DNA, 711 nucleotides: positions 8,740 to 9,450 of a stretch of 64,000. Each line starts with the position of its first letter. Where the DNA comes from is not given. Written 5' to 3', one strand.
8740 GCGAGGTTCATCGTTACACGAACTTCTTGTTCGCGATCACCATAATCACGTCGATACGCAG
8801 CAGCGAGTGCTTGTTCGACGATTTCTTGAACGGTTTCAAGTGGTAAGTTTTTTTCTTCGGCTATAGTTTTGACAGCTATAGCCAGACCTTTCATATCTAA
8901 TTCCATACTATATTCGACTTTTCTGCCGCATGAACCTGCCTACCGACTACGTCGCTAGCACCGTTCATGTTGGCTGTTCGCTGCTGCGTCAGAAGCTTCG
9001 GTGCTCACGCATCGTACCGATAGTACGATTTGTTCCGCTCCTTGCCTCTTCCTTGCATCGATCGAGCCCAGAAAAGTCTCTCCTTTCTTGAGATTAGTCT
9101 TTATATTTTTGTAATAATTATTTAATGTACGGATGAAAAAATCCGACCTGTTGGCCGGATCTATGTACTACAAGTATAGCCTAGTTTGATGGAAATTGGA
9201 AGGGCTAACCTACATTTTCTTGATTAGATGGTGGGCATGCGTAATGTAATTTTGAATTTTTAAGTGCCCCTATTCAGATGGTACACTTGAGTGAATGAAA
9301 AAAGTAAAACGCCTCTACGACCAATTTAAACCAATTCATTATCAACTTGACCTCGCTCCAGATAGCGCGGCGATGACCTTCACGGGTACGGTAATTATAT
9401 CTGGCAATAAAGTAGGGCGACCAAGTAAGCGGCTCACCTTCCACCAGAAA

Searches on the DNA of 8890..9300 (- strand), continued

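Call 56: search_with_rna_model(model_id=R2, sources=[window, L001, L002, L005, L006, L007, L008, L009, L010, L011, L012, L013, L014, L015, L016, L017, L018, L019, L020, L021, L022, L023, L024, L025, L026, L027, L028, L029, L030, L031, L032, L033, L034, L035, L036, L037, L038, L039, L040, L041, L042, L043, L044, L045, L046, L047, L048, L049, L050, L051, L052, L053, L054, L055, L056, L057, L058, L059, L060, L061, L062, L063, L064, L065, L066, L067, L068, L069, L070, L071, L072, L073, L074, L075, L076, L077, L078, L079, L080, L081, L082, L083, L084, L085], max_evalue=1)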
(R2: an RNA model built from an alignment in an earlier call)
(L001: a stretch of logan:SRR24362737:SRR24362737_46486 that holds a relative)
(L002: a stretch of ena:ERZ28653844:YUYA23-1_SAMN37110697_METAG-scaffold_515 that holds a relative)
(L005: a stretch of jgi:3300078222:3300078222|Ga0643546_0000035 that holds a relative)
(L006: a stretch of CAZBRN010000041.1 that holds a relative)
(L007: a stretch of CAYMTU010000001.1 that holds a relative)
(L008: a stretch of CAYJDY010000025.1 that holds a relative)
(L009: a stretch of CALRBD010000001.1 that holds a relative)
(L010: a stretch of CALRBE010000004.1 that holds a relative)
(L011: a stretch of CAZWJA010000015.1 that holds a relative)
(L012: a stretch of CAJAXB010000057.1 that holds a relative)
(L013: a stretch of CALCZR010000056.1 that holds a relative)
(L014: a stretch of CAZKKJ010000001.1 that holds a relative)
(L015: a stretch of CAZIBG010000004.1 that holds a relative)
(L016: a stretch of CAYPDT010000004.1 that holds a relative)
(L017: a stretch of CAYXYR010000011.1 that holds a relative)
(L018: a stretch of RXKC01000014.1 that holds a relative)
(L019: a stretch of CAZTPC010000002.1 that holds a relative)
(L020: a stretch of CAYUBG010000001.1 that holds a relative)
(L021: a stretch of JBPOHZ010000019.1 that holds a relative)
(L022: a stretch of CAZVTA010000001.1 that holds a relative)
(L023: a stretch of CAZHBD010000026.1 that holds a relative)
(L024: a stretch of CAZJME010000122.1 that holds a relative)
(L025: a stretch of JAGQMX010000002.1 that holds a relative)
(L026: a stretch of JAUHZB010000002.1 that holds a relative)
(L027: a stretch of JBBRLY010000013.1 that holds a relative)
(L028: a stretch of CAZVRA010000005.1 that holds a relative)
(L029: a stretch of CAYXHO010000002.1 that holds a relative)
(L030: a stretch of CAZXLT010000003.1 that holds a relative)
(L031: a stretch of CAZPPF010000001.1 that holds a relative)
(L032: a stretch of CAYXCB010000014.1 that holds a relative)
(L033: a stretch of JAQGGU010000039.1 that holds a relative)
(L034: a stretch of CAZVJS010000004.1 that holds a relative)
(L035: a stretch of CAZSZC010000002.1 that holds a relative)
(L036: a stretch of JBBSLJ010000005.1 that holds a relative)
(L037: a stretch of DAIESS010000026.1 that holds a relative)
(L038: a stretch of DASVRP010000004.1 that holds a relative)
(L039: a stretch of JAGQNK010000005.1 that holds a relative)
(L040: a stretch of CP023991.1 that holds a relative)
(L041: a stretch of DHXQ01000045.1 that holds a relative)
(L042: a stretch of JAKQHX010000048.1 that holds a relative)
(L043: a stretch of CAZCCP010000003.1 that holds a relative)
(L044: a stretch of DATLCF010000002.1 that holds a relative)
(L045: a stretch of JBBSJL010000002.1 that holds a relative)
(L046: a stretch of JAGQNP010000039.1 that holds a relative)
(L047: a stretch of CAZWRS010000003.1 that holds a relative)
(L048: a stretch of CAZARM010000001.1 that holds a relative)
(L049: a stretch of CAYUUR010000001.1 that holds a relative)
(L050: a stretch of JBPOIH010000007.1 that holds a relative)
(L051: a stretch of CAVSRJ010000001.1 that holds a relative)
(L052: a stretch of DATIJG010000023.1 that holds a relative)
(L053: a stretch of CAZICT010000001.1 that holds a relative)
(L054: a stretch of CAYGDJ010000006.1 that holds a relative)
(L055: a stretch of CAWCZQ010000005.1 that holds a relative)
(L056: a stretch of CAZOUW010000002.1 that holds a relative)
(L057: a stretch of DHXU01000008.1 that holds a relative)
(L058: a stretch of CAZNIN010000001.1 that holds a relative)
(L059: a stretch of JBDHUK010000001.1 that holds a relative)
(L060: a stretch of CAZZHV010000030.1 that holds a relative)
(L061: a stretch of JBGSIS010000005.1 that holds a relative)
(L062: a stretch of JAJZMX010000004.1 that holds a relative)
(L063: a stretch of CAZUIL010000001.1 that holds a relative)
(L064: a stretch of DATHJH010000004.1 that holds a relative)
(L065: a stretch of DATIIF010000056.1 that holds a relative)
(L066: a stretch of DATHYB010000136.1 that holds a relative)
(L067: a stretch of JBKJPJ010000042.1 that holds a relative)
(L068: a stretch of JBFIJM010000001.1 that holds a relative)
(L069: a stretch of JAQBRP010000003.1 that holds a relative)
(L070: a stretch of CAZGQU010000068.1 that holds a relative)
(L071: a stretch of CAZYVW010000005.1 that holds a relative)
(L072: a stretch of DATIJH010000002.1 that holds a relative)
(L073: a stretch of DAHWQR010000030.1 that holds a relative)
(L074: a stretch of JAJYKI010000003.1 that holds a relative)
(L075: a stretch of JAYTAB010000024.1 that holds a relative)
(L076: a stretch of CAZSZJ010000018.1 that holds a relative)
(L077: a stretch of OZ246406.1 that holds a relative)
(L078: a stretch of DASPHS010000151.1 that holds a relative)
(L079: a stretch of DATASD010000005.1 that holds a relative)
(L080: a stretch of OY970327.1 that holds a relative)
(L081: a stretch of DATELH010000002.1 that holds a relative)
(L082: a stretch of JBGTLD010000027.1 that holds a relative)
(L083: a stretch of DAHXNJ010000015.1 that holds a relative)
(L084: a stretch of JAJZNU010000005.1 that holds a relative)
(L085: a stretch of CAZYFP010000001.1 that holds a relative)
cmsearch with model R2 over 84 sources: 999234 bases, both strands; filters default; matches with E-value up to 1: 10.
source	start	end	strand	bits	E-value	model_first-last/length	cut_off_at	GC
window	8916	9078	-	107.3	3.3e-28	1-119/119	no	0.55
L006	1346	1508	+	106.6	5.3e-28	1-119/119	no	0.52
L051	5798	5960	-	104.1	3e-27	1-119/119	no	0.59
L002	3931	4093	+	88.8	1.3e-22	1-119/119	no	0.5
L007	5829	5991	+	88.8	1.3e-22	1-119/119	no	0.5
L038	8507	8626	-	72.8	8.2e-18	1-119/119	no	0.61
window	7504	7633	-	57.6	3.1e-13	1-119/119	no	0.53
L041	7409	7527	-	49.1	1.2e-10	1-119/119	no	0.59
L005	3819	3982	+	46.2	8.4e-10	1-119/119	no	0.46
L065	7241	7359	-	45.1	1.8e-09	1-119/119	no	0.58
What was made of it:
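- In the Saccharibacteria nusA loci (about 1 Mb, 84 sources), every hit lies in one of the two spacers flanking nusA (call 56). In Saccharibacteria, copies recur at the same two spacers around nusA (call 56). Most relatives (about 75 of 84 loci) lack it altogether (call 56).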

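Call 67: search_with_rna_model(model_id=R2, sources=[L086, L087, L088, L089, L090, L091, L092, L093, L094, L095, L097, L098, L100, L101, L102, L103, L106, L107, L108, L109, L112, L113, L114, L115, L116, L117, L118, L119, L120, L121, L122, L124, L125, L126], max_evalue=0.1)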
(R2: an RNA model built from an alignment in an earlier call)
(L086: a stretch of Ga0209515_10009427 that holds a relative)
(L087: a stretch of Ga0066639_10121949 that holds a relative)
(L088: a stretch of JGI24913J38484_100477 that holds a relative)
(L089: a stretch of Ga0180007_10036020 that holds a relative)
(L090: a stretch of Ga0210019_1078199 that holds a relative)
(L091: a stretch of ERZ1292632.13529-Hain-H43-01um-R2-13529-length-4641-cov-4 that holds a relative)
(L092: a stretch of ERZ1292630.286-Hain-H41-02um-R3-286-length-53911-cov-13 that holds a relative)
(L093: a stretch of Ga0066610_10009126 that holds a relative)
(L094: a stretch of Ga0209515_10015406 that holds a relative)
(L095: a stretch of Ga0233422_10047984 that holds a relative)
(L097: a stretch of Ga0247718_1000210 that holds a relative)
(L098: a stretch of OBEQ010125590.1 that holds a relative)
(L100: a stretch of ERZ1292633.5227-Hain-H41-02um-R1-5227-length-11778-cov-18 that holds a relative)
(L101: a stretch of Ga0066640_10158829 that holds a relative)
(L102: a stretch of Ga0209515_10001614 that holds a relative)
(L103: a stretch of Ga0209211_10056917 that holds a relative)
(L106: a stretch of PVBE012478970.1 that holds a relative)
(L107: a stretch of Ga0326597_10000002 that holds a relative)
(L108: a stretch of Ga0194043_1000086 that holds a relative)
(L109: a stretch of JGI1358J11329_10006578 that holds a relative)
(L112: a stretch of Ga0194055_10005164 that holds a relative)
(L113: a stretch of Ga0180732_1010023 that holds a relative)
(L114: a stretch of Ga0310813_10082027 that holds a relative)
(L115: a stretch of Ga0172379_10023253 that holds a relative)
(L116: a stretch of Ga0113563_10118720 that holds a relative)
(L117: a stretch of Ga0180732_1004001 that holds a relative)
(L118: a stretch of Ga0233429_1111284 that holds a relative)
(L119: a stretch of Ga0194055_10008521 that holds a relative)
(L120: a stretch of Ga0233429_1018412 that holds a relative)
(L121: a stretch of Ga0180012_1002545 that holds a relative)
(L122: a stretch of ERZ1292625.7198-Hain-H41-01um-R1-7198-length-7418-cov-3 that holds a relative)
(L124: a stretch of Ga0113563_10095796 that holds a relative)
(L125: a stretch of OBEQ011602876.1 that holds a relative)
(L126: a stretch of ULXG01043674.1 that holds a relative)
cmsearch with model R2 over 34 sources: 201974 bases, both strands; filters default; matches with E-value up to 0.1: 41.
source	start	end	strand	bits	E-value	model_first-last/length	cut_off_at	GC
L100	2945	3061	-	119.1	1.8e-32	1-119/119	no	0.6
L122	2996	3112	-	119.1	1.8e-32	1-119/119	no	0.6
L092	10944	11060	+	115.2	2.8e-31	1-119/119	no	0.56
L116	459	575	+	112.2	2.2e-30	1-119/119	no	0.49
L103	162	279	+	111.9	2.8e-30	1-119/119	no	0.51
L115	4727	4842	-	109.7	1.3e-29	1-119/119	no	0.56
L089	3529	3646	-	106.8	9.4e-29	1-119/119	no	0.51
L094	1789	1905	-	105.8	1.8e-28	1-119/119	no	0.52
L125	6858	6974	+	105.8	1.8e-28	1-119/119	no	0.52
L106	1250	1365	-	105.6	2.1e-28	1-119/119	no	0.48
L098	5277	5393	-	104.6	4.3e-28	1-119/119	no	0.48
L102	12101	12217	+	101.5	3.7e-27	1-119/119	no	0.47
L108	876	990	+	100.5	7.4e-27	1-119/119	no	0.49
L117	5856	5972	-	100.4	8.2e-27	1-119/119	no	0.54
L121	733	849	-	100.4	8.2e-27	1-119/119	no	0.54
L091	1325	1441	-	95.4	2.5e-25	1-119/119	no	0.48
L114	1950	2112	+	91.5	3.8e-24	1-119/119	no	0.51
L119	6033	6193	+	91.1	5.2e-24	1-119/119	no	0.5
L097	13775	13936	-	91.1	5.2e-24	1-119/119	no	0.59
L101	10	125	-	86.6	1.2e-22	1-119/119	no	0.53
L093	2095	2209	+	85.5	2.4e-22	1-119/119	no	0.49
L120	3842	3956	+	85.5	2.4e-22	1-119/119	no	0.49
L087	1259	1373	-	84.3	5.6e-22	1-119/119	no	0.56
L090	870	986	+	83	1.4e-21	1-119/119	no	0.57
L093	1845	1958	-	83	1.4e-21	1-119/119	no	0.48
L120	3592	3705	-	83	1.4e-21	1-119/119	no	0.48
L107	2618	2782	-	81.1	5.4e-21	1-119/119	no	0.52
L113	2147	2295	+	79.2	1.9e-20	1-119/119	no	0.49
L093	1440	1554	+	78.1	4.2e-20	1-119/119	no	0.46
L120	3187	3301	+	78.1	4.2e-20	1-119/119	no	0.46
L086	5041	5203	+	78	4.6e-20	1-119/119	no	0.6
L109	1139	1301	+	78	4.6e-20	1-119/119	no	0.6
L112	38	165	+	76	1.8e-19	1-119/119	no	0.48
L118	648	757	+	70.3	9.7e-18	1-119/119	no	0.49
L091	4162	4333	-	67.9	5e-17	1-119/119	no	0.48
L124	887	1036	-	65.3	3.1e-16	1-119/119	no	0.55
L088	90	206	+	61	6e-15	1-119/119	no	0.5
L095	1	77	-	53.2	1.4e-12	1-76/119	3'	0.56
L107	3624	3735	-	43.7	1e-09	1-119/119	no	0.58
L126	3356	3444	-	43.2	1.4e-09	1-119/119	no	0.58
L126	3498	3529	+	19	0.028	43-74/119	no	0.53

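Call 73: search_with_rna_model(model_id=R2, sources=[L129, L130, L131, L132], max_evalue=1)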
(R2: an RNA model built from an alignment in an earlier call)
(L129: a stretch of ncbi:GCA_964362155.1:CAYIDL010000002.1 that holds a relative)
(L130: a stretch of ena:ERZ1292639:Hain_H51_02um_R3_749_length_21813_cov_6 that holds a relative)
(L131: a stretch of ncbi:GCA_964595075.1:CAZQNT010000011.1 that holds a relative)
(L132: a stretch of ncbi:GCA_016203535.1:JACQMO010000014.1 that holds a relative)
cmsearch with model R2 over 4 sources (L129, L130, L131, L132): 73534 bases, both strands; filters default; matches with E-value up to 1: 2.
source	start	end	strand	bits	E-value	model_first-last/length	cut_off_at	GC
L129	9795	9911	-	119.1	6.7e-33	1-119/119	no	0.6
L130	9795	9911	-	119.1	6.7e-33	1-119/119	no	0.6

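Call 79: search_with_rna_model(model_id=R2, sources=[window, L112, L001], max_evalue=10, show_alignments=4)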
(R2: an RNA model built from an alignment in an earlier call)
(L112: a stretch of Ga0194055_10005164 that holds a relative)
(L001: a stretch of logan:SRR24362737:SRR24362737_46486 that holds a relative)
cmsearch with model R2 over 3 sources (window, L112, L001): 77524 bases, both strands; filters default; matches with E-value up to 10: 3.
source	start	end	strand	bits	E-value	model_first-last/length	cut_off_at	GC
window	8916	9078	-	107.3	2.5e-29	1-119/119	no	0.55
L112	38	165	+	76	6.8e-20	1-119/119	no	0.48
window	7504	7633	-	57.6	2.4e-14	1-119/119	no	0.53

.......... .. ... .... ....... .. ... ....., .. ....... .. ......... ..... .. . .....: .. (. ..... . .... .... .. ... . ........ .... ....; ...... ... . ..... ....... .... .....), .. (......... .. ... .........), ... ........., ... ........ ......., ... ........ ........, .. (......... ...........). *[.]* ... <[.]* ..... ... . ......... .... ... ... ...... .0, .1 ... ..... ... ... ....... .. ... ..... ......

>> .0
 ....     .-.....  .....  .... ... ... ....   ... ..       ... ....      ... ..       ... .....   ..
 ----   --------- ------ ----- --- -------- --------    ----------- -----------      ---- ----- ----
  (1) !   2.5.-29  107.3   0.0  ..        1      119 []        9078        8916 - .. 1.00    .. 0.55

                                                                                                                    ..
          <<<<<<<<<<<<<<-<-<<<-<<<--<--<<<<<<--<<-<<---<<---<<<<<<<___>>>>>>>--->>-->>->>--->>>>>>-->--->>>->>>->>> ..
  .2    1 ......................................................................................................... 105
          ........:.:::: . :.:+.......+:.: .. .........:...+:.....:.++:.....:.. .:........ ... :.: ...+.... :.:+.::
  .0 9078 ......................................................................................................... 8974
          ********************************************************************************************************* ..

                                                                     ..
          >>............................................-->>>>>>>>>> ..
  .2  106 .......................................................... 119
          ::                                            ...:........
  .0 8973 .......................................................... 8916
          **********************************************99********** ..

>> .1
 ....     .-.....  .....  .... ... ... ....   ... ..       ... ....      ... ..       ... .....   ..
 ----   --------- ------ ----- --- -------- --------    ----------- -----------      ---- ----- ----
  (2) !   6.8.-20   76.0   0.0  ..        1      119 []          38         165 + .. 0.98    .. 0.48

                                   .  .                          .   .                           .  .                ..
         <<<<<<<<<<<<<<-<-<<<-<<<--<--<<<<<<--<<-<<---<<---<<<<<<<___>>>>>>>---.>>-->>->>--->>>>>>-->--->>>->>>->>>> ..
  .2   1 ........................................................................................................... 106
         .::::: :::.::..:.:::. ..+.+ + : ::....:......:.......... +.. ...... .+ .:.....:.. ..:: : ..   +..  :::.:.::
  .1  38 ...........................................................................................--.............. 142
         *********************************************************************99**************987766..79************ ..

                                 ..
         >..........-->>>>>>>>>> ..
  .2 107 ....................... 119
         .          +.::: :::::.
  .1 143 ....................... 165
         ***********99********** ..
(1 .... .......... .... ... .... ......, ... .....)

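Call 88: search_with_rna_model(model_id=R2, sources=[L133, L134], max_evalue=1)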
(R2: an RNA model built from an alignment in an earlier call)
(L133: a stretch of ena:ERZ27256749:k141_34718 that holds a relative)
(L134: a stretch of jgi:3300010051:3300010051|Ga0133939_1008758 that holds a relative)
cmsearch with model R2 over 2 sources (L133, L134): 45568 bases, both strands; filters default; matches with E-value up to 1: 1.
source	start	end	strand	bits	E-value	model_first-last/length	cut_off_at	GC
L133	9177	9338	+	91.1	1.2e-24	1-119/119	no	0.59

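Call 93: search_with_rna_model(model_id=R2, sources=[L135, L136, L137, L138, L139, L140, L141, L142, L143, L144, L145, L146, L147, L148, L149, L150, L151, L152, L153, L154, L155, L156, L157, L158, L159, L160, L161, L162, L163, L164, L165, L166, L167, L168, L169, L170, L171, L172], max_evalue=0.01)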
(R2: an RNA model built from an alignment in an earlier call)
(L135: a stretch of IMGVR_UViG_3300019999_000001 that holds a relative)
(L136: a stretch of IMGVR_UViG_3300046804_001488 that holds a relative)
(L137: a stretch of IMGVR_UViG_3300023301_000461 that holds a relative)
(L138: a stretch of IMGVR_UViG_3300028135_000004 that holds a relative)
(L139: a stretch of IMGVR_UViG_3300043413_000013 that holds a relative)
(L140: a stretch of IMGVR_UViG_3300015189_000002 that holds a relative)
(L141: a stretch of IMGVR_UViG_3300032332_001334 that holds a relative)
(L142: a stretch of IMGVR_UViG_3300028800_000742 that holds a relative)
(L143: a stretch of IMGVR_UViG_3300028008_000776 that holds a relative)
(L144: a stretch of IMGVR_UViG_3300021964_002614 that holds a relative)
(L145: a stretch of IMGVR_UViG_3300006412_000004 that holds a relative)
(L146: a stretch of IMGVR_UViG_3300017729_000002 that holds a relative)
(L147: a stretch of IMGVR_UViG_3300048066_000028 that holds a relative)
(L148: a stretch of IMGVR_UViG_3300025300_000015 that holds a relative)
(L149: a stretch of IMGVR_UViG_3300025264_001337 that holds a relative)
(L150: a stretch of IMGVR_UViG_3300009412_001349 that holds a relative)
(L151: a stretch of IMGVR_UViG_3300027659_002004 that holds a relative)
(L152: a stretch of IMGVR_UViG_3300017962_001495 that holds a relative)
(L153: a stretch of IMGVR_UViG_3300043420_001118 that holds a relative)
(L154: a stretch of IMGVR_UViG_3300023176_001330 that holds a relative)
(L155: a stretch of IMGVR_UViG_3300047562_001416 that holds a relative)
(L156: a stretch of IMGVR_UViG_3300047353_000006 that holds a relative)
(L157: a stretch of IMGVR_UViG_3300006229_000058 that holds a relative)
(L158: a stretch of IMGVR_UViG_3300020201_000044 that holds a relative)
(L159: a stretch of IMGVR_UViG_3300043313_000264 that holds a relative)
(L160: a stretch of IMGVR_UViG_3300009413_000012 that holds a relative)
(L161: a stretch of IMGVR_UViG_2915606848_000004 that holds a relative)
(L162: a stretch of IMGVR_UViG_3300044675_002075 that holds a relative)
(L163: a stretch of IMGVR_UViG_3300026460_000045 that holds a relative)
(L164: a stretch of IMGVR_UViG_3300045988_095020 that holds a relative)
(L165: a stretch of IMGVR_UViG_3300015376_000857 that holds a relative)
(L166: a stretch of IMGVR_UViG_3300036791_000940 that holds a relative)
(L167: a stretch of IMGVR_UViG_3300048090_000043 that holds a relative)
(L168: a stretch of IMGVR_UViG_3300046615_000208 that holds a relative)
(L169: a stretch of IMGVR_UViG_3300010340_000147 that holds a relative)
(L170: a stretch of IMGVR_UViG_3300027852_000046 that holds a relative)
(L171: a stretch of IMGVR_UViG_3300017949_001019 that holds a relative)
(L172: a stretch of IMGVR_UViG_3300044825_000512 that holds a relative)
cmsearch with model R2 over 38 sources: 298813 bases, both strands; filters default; matches with E-value up to 0.01: 0.
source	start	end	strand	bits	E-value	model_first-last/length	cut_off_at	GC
